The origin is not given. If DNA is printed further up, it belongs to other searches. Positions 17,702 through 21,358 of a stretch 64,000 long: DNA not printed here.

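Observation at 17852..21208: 1118-aa GH18 protein with variant catalytic motif and five accessory domains placed right after mreBC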

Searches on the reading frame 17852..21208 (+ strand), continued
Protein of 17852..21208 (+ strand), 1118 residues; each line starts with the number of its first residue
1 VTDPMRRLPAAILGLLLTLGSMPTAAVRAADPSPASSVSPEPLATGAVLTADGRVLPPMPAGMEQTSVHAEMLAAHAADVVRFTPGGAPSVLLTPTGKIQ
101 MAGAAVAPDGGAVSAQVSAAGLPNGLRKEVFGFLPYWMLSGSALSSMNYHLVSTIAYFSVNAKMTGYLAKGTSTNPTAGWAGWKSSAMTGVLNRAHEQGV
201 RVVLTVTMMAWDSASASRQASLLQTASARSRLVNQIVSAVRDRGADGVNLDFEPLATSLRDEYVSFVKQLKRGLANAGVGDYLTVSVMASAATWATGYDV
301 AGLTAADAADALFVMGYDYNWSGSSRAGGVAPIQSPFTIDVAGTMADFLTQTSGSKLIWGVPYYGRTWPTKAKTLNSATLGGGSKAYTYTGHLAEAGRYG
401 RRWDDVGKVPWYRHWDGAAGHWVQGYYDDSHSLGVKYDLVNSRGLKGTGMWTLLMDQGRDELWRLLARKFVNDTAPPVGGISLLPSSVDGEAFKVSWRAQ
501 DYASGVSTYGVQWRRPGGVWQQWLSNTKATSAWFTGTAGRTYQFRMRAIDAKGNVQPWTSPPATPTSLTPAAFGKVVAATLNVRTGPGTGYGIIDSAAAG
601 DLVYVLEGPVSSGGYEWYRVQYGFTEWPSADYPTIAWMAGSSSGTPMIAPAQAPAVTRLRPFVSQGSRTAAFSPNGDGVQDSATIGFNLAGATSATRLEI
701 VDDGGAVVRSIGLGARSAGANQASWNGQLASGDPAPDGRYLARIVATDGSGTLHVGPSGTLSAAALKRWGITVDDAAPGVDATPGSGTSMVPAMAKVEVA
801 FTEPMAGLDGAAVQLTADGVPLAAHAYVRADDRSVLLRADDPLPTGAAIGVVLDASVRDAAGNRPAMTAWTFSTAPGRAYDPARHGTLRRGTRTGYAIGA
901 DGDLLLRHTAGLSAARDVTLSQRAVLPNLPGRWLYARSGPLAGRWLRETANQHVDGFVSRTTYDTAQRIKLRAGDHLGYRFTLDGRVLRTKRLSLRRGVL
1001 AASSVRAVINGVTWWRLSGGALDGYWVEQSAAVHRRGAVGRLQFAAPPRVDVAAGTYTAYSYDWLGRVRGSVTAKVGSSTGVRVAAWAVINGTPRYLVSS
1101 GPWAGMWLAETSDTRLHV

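Call 14: find_encoding_contigs(protein=P0088, flank=10000, max_places=2)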
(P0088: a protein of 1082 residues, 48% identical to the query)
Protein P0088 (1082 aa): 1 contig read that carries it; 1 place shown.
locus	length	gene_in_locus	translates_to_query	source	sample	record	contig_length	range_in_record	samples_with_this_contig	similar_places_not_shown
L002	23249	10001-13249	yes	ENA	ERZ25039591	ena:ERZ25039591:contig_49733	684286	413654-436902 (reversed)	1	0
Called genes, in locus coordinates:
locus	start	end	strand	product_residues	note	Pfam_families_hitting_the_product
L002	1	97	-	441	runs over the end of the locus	PF13091:PLDc_2 (weak), PF00614:PLDc (faint), PF13091:PLDc_2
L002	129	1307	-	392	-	PF01594:AI-2E_transport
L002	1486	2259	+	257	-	PF13483:Lactamase_B_3, PF12706:Lactamase_B_2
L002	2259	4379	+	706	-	PF04020:Phage_holin_4_2, PF01663:Phosphodiest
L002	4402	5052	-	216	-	PF11139:SfLAP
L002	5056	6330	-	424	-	-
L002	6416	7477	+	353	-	PF06723:MreB_Mbl, PF25216:Volactin (faint), PF00022:Actin (faint), PF11104:PilM_2 (faint), PF00012:HSP70, PF14450:FtsA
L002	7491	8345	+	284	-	PF04085:MreC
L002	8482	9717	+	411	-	PF13205:Big_5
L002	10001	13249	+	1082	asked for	PF00704:Glyco_hydro_18, PF13860:FlgD_ig, PF13205:Big_5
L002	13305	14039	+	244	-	PF01138:RNase_PH, PF03725:RNase_PH_C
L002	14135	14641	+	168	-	PF01725:Ham1p_like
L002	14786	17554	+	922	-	PF00082:Peptidase_S8, PF13205:Big_5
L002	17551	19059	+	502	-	PF01943:Polysacc_synt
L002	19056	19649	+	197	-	PF25084:LbH_EIF2B, PF25087:GMPPB_C, PF00132:Hexapep, PF14602:Hexapep_2 (weak), PF00132:Hexapep (weak), PF14602:Hexapep_2 (weak)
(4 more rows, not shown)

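Call 17: find_related_loci(query=A1, collection=genome_contigs, flank=9000)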
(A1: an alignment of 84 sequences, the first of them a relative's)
Query A1 (1114 aa) in genome_contigs; peptide patterns used: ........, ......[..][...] (x = any residue, [..] = any of these).
599 stretches matched a pattern (row limit reached: there are more); 545 encode a relative of the query (tblastn E <= 1e-3); the best 80 are kept; 80 distinct loci.
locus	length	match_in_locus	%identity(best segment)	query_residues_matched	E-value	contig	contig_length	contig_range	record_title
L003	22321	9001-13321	86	1-1114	0e+0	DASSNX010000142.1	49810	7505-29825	MAG TPA_asm: Candidatus Limnocylindria bacterium isolate SMAG_U1237 k141_1820180, whole genome shotgun sequence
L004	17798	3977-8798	72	19-1114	0e+0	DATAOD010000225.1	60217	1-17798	MAG TPA_asm: Candidatus Limnocylindria bacterium isolate SMAG_U7036 k141_6725203, whole genome shotgun sequence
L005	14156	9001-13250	61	29-1114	0e+0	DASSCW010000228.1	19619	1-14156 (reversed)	MAG TPA_asm: Candidatus Limnocylindria bacterium isolate SMAG_U932 k141_1871940, whole genome shotgun sequence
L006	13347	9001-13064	61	30-1114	0e+0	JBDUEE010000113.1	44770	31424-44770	MAG: Chloroflexota bacterium isolate cluster4_bin.88 NODE_812_length_44770_cov_7.571195, whole genome shotgun sequence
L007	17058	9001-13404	61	30-1114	0e+0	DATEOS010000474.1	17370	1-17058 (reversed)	MAG TPA_asm: Candidatus Limnocylindria bacterium isolate SMAG_U9001 k141_959130, whole genome shotgun sequence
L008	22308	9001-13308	60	1-1114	0e+0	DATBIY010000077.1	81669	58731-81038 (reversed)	MAG TPA_asm: Candidatus Limnocylindria bacterium isolate SMAG_U3906 k141_3020501, whole genome shotgun sequence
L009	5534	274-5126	56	30-1112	0e+0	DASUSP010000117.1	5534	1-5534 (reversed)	MAG TPA_asm: Candidatus Limnocylindria bacterium isolate SMAG_U1739 k141_30320, whole genome shotgun sequence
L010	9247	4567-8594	53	2-1112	0e+0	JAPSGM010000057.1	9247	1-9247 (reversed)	MAG: Chloroflexota bacterium isolate BS_bin.023 NODE_1388_length_9247_cov_2.762500, whole genome shotgun sequence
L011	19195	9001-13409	61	30-1114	0e+0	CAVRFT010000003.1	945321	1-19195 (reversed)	MAG: uncultured Chloroflexia bacterium isolate MFD00392.bin.2.52 genome assembly, contig: contig_29095, whole genome sho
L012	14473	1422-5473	52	42-1112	0e+0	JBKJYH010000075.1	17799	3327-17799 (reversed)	MAG: Candidatus Limnocylindria bacterium isolate swi_bin.200 k127_12221713, whole genome shotgun sequence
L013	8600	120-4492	55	28-1114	0e+0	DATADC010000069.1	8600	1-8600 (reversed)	MAG TPA_asm: Candidatus Limnocylindria bacterium isolate SMAG_U6740 k141_1723756, whole genome shotgun sequence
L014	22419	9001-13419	50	52-1107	0e+0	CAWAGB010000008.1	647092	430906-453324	MAG: uncultured Chloroflexia bacterium isolate MFD02581.bin.1.187 genome assembly, contig: contig_80394, whole genome sh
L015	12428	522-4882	50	26-1112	0e+0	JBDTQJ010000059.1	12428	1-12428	MAG: Chloroflexota bacterium isolate cluster3_bin.219 NODE_21649_length_12428_cov_9.814273, whole genome shotgun sequenc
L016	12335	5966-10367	61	31-1113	0e+0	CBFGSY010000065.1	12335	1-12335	MAG TPA_asm: uncultured bacterium isolate SRR28857630_metabat2_48 genome assembly, contig: ERZ27320642.2133, whole genom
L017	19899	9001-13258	60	1-1114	0e+0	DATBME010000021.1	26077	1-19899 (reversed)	MAG TPA_asm: Candidatus Limnocylindria bacterium isolate SMAG_U3990 k141_732844, whole genome shotgun sequence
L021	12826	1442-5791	48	10-1114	0e+0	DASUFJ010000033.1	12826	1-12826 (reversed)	MAG TPA_asm: Candidatus Limnocylindria bacterium isolate SMAG_U1376 k141_1034350, whole genome shotgun sequence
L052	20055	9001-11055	40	119-784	3e-126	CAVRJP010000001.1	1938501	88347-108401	MAG: uncultured Chloroflexia bacterium isolate MFD04935.bin.2.127 genome assembly, contig: contig_117, whole genome shot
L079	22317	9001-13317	39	121-788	4e-120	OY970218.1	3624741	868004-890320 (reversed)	MAG: uncultured Chloroflexia bacterium isolate MFD04716.bin.1.117 genome assembly, chromosome: 1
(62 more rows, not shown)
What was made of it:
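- More than 545 species-level genomes encode a relative (call 17). The genome scan used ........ as a search pattern, so motif conservation in those loci is biased by ascertainment (call 17).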

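Call 20: search_protein_families(library=pfam, proteins=[L079:12-710:+, L079:707-1957:+, L079:4260-5027:+, L079:4913-6118:+, L079:6122-7048:+, L079:7213-9567:+, L079:9853-13635:+, L079:14525-15838:+, L052:6774-8348:+, L052:9109-11991:+], max_evalue=0.001)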
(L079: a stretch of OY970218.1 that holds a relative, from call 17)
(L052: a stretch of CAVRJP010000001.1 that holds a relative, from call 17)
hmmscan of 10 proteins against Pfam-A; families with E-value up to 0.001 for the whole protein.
L079:12-710:+ (232 aa): 3 families
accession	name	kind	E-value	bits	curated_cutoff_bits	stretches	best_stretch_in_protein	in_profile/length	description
PF04002.20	RadC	-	1e-34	119.5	22.1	1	101-220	1-120/121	RadC-like JAB domain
PF20582.4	UPF0758_N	-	3.5e-21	75.5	27.1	1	1-78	1-77/77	UPF0758 N-terminal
PF14520.12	HHH_5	-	0.00016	22.5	27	1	47-83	16-54/57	Helix-hairpin-helix domain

L079:707-1957:+ (416 aa): 8 families
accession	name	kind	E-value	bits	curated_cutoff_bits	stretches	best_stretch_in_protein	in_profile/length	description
PF01266.30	DAO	-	2.3e-62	212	27.9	1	34-380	1-353/353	FAD dependent oxidoreductase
PF00890.30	FAD_binding_2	-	2.1e-07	31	20.4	1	34-86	1-53/414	FAD binding domain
PF12831.13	FAD_oxidored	-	6.2e-06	26.2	27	1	34-242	1-156/416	FAD dependent oxidoreductase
PF01494.25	FAD_binding_3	-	2.1e-05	24.4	22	1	33-79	2-47/349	FAD binding domain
PF01946.23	Thi4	-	0.00037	20.2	26.2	1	32-70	17-56/235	Thi4 family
PF13450.12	NAD_binding_8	-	0.00056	20.6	21.9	1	37-70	1-34/68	NAD(P)-binding Rossmann-like domain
PF00070.33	Pyr_redox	-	0.00065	20.6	22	0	35-65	2-32/82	Pyridine nucleotide-disulphide oxidoreductase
PF07992.20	Pyr_redox_2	-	0.00086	19.2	26.1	0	34-64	2-32/291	Pyridine nucleotide-disulphide oxidoreductase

L079:4260-5027:+ (255 aa): 2 families
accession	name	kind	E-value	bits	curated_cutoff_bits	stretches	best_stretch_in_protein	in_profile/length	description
PF00483.29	NTP_transferase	-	2.8e-49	168.3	21.2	1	2-235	1-242/245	Nucleotidyl transferase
PF12804.13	NTP_transf_3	-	2.6e-09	37.9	27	1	3-111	1-98/160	MobA-like NTP transferase domain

L079:4913-6118:+ (401 aa): 8 families
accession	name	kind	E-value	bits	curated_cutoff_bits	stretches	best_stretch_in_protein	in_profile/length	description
PF16363.11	GDP_Man_Dehyd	-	1.2e-68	232.5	27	1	49-360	1-331/332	GDP-mannose 4,6 dehydratase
PF01370.27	Epimerase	-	2e-59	201.4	20.9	1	49-298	2-240/240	NAD dependent epimerase/dehydratase family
PF04321.23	RmlD_sub_bind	-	2.9e-11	43.4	27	1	47-265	2-178/287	RmlD substrate binding domain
PF02719.21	Polysacc_synt_2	-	8.2e-11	42.1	20.2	1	48-295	1-226/293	Polysaccharide biosynthesis protein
PF01073.25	3Beta_HSD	-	1.2e-10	41.4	22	1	49-281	1-224/280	3-beta hydroxysteroid dehydrogenase/isomerase family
PF07993.18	NAD_binding_4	-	3.7e-09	36.6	20.1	1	50-238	1-209/258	Male sterility protein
PF13460.12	NAD_binding_10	-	0.0004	20.7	27.2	1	52-224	1-138/184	NAD(P)H-binding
PF00106.31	adh_short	-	0.00048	20.1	26.6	0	48-124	3-73/195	short chain dehydrogenase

L079:6122-7048:+ (308 aa): 5 families
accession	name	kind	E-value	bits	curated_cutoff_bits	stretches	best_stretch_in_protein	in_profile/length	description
PF04321.23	RmlD_sub_bind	-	5.5e-54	183.6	27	1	1-299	1-283/287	RmlD substrate binding domain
PF01370.27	Epimerase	-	3.9e-22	79.3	20.9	1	3-216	1-227/240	NAD dependent epimerase/dehydratase family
PF16363.11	GDP_Man_Dehyd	-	1.1e-07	32.1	27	1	47-218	65-241/332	GDP-mannose 4,6 dehydratase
PF07993.18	NAD_binding_4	-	2.6e-05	24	20.1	0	56-168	87-211/258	Male sterility protein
PF02719.21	Polysacc_synt_2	-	0.00012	21.8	20.2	0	47-108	67-129/293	Polysaccharide biosynthesis protein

L079:7213-9567:+ (784 aa): 3 families
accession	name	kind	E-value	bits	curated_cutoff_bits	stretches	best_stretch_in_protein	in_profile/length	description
PF13860.13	FlgD_ig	-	1.3e-25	89.6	27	2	613-679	10-78/79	FlgD Ig-like domain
PF13585.12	CHU_C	-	1.2e-06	28.9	27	0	394-437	6-48/86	CHU_C Type IX secretion signal domain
PF12245.14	Big_3_2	-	0.00013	22.6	23.3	0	520-586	49-119/122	Bacterial Ig-like domain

L079:9853-13635:+ (1260 aa): 6 families
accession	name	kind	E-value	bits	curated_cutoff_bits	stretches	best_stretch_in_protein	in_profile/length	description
PF13860.13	FlgD_ig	-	3.3e-33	113.9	27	4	1094-1152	20-77/79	FlgD Ig-like domain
PF00704.34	Glyco_hydro_18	-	7.2e-28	98.6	29.6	1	208-524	18-317/317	Glycosyl hydrolases family 18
PF13585.12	CHU_C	-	4.2e-11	43.3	27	0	872-944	5-72/86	CHU_C Type IX secretion signal domain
PF19077.6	Big_13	-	2.3e-10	41.3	27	2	861-962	3-102/102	Bacterial Ig-like domain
PF23916.1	TIM-barrel_EndoS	-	4e-05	23.9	27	1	254-434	52-214/238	Endo-beta-N-acetylglucosaminidase EndoS TIM-barrel domain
PF09282.15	Mago-bind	-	0.00076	19.8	20.6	0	1211-1230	5-24/27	Mago binding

L079:14525-15838:+ (437 aa): 5 families
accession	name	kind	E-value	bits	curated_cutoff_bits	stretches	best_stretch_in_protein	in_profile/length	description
PF00534.26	Glycos_transf_1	-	1.8e-19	70.4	26.4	1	244-408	14-171/172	Glycosyl transferases group 1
PF13692.12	Glyco_trans_1_4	-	2.2e-19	70.6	27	1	248-395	4-142/142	Glycosyl transferases group 1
PF20706.3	GT4-conflict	-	1.3e-09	37.9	26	1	157-422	115-384/385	Family 4 Glycosyltransferase in conflict systems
PF13439.12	Glyco_transf_4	-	8.2e-05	23.1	28.5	1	143-218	90-162/170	Glycosyltransferase Family 4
PF13524.12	Glyco_trans_1_2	-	0.00029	21.2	25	1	313-422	28-141/144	Glycosyl transferase-like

L052:6774-8348:+ (524 aa): 2 families
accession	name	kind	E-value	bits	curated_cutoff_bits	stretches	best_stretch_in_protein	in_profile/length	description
PF13860.13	FlgD_ig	-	4.8e-07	30.1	27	1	352-405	21-78/79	FlgD Ig-like domain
PF13585.12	CHU_C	-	9e-05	23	27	1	330-413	4-82/86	CHU_C Type IX secretion signal domain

L052:9109-11991:+ (960 aa): 3 families
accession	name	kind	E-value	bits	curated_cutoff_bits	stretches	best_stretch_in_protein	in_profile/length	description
PF00704.34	Glyco_hydro_18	-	4.6e-26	92.7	29.6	1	37-304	60-317/317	Glycosyl hydrolases family 18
PF08239.17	SH3_3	-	6.4e-07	29.9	27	1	431-476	2-39/54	Bacterial SH3 domain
PF00041.27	fn3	-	6e-06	26.8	25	0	335-402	10-75/84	Fibronectin type III domain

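Call 21: search_protein_families(library=ncbifam, proteins=[window:17852-21208:+], max_evalue=0.01)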
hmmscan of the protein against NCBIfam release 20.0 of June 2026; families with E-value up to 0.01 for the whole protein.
window:17852-21208:+ (1118 aa): 5 families
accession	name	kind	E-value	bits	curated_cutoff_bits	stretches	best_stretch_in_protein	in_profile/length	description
NF005176.1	PRK06655.1-1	equivalog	2.7e-10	40.5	230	1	682-750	85-154/197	flagellar hook assembly protein FlgD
NF009276.0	PRK12633.1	equivalog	3.4e-08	33.5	383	1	679-750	113-185/234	flagellar basal body rod modification protein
NF052619.1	ChiD_Serratia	equivalog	0.00049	19.2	750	1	398-457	341-400/416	chitinase ChiD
NF009277.0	PRK12634.1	equivalog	0.0025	17.9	333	1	688-751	116-179/221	flagellar basal body rod modification protein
NF009452.0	PRK12812.1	equivalog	0.0029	16.9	258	1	695-753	153-213/289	flagellar basal body rod modification protein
